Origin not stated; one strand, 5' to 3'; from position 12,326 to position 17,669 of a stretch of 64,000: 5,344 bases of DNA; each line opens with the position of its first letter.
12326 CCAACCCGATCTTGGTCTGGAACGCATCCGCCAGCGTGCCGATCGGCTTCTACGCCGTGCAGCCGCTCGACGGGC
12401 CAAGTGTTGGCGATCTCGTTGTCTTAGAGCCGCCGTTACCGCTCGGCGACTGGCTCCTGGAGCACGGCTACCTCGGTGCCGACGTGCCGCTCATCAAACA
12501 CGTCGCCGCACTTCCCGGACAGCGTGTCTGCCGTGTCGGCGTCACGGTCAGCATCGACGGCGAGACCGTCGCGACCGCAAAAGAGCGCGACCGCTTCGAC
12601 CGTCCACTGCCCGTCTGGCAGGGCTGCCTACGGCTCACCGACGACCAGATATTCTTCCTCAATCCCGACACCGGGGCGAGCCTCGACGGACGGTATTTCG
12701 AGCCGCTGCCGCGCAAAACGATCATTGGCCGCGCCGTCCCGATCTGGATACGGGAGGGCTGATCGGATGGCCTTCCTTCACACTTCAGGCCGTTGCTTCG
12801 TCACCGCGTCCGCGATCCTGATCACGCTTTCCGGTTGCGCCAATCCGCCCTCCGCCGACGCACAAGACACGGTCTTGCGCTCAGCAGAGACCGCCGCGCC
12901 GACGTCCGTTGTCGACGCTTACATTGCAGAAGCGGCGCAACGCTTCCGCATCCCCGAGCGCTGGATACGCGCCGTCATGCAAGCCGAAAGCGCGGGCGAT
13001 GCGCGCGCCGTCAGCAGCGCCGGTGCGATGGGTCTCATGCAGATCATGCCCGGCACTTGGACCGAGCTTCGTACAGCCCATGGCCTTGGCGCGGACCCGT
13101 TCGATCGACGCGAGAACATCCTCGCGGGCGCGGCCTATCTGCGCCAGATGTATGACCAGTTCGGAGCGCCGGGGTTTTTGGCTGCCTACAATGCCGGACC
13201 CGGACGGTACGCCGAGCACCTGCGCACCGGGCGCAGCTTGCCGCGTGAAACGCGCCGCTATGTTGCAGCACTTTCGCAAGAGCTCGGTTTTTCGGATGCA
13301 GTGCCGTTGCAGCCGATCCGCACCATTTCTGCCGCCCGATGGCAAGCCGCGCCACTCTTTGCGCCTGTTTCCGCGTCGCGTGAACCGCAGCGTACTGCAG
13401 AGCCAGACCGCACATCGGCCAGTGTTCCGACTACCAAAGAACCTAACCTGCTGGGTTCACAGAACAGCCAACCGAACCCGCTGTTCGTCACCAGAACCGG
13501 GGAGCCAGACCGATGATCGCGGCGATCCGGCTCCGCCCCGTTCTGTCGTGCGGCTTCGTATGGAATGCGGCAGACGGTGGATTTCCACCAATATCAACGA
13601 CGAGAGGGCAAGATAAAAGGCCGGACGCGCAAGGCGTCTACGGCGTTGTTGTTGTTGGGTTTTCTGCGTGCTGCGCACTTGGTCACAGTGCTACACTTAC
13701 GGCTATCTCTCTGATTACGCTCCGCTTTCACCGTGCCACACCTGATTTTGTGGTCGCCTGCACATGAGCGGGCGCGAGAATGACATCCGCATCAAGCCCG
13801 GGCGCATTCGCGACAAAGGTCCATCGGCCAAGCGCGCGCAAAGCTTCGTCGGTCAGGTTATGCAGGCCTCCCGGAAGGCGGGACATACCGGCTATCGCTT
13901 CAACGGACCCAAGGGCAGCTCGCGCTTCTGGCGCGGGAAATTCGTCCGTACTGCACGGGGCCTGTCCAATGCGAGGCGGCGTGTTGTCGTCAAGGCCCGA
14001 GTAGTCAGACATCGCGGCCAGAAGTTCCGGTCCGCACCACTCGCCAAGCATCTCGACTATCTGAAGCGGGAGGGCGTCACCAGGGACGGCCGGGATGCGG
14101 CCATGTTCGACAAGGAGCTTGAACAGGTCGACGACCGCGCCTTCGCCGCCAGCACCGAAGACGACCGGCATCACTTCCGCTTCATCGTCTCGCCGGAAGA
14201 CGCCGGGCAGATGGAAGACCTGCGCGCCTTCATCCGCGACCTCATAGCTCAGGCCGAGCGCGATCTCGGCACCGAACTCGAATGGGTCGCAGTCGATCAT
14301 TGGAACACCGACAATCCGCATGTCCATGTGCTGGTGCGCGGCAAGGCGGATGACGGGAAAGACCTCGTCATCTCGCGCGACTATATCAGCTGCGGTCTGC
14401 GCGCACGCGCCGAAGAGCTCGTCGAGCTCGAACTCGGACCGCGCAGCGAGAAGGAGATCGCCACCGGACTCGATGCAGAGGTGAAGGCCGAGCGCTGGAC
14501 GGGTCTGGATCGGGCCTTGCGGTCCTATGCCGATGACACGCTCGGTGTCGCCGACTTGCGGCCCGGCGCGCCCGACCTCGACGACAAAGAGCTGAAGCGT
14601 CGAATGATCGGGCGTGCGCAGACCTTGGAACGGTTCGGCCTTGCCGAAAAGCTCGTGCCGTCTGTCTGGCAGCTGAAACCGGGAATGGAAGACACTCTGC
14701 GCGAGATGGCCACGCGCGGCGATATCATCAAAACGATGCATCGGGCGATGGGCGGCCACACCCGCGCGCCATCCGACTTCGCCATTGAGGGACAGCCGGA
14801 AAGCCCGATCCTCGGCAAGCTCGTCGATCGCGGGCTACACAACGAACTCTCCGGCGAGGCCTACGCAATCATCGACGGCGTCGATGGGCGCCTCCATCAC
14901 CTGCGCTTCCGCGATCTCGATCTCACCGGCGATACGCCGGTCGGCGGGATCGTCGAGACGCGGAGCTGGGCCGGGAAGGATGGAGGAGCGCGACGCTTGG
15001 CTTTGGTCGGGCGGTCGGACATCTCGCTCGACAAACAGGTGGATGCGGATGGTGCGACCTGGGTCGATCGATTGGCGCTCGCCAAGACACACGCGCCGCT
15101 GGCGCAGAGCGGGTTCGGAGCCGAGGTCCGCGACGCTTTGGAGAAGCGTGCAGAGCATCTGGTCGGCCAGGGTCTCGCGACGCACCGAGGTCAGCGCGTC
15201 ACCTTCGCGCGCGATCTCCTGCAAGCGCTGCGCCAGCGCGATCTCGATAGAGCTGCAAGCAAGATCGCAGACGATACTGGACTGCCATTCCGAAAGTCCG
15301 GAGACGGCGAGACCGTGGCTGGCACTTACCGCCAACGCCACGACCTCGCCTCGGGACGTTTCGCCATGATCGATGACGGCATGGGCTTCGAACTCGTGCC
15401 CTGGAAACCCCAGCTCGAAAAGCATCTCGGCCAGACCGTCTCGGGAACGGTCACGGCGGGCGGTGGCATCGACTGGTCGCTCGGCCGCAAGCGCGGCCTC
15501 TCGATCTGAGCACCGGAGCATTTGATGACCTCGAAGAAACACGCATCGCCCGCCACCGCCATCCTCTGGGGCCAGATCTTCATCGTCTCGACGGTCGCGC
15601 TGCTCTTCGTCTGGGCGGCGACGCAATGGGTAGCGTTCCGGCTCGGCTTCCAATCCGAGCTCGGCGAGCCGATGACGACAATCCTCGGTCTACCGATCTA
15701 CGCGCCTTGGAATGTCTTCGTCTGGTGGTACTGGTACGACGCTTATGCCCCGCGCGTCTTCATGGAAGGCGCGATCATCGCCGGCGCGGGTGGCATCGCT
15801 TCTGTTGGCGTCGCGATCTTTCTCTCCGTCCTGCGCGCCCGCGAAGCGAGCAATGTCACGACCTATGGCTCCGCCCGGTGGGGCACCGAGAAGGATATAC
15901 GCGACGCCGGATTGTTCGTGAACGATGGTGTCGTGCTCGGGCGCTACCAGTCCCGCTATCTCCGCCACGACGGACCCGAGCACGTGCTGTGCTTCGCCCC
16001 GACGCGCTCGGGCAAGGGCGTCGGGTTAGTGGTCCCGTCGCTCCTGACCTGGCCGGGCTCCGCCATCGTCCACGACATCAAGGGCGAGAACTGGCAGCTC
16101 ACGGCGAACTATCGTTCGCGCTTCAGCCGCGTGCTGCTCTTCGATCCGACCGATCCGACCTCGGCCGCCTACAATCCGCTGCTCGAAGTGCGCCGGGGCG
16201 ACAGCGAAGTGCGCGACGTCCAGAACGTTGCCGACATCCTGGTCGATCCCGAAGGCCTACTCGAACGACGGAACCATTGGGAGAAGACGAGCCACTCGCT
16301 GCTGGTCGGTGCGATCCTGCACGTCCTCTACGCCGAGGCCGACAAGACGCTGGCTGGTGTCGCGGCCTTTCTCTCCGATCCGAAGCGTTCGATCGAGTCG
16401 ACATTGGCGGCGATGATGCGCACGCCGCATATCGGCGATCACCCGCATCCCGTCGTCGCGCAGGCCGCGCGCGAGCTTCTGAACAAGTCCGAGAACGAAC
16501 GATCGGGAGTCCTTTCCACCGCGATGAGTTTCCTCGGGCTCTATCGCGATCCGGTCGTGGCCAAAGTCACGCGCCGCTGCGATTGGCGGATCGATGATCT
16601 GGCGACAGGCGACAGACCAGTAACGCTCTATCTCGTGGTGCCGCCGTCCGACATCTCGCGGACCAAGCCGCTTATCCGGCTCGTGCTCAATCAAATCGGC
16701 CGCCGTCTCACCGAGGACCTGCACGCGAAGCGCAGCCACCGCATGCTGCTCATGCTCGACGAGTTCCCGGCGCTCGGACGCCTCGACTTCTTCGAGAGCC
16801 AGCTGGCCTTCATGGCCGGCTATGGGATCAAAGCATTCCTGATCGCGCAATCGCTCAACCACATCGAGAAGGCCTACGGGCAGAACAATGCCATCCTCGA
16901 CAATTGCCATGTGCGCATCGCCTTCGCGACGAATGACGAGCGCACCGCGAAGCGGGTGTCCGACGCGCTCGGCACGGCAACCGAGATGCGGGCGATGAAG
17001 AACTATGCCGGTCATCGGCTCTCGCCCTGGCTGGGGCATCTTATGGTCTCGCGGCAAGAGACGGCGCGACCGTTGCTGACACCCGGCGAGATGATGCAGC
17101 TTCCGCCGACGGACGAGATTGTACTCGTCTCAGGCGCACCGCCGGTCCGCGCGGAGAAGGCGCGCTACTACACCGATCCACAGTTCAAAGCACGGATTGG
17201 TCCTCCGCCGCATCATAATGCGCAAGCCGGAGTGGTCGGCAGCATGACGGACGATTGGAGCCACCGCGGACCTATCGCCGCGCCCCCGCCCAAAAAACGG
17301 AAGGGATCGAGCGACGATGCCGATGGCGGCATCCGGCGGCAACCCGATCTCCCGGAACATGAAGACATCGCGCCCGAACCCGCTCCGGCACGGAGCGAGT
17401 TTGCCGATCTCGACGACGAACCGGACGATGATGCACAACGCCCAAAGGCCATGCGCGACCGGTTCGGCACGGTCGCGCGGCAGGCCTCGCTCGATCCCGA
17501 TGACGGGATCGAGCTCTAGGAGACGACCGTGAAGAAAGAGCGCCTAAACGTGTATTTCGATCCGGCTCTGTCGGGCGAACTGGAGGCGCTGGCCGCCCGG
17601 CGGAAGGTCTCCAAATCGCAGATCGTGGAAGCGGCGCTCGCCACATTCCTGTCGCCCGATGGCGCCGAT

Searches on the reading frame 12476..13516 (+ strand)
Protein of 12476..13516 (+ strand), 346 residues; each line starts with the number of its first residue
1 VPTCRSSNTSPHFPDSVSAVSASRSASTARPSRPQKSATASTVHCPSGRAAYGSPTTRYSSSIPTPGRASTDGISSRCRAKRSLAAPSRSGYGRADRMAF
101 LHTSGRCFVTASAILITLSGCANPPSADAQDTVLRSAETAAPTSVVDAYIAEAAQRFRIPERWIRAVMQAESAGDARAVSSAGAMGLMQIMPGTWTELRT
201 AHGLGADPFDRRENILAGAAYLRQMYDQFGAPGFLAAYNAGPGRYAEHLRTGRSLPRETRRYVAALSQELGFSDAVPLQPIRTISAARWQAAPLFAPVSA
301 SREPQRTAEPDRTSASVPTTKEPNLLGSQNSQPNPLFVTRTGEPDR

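Call 60: search_protein_families(library=pfam, proteins=[window:12476-13516:+], max_evalue=0.001)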
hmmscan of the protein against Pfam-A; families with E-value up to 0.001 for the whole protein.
window:12476-13516:+ (346 aa): 1 family
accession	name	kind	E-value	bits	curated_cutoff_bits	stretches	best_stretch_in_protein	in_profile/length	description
PF01464.25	SLT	-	1.8e-24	86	21.3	1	149-253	2-109/117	Transglycosylase SLT domain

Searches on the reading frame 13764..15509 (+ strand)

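Call 56: search_protein_families(library=pfam, proteins=[window:13764-15509:+], max_evalue=0.001)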
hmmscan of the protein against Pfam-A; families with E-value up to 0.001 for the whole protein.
window:13764-15509:+ (581 aa): 2 families
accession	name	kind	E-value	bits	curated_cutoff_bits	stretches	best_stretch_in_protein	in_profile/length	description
PF11843.13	DUF3363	-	1.1e-86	291.7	28.4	2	413-580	209-375/375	Protein of unknown function (DUF3363)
PF03432.20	Relaxase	-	0.00043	21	24.6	1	128-205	38-113/132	MobA/VirD2-like, nuclease domain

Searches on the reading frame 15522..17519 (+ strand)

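Call 56: search_protein_families(library=pfam, proteins=[window:15522-17519:+], max_evalue=0.001)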
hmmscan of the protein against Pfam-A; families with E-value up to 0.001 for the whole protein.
window:15522-17519:+ (665 aa): 3 families
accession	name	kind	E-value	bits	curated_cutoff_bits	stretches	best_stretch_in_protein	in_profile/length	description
PF02534.20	T4SS-DNA_transf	-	1.1e-99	334.9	20.1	1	123-568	5-464/468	Type IV secretory system Conjugative DNA transfer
PF12696.13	TraG-D_C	-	6.4e-28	97.6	22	1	407-528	1-125/126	TraM recognition site of TraD and TraG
PF10412.15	TrwB_AAD_bind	-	9.8e-28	97.6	20.5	1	180-539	45-378/387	Type IV secretion-system coupling protein DNA-binding domain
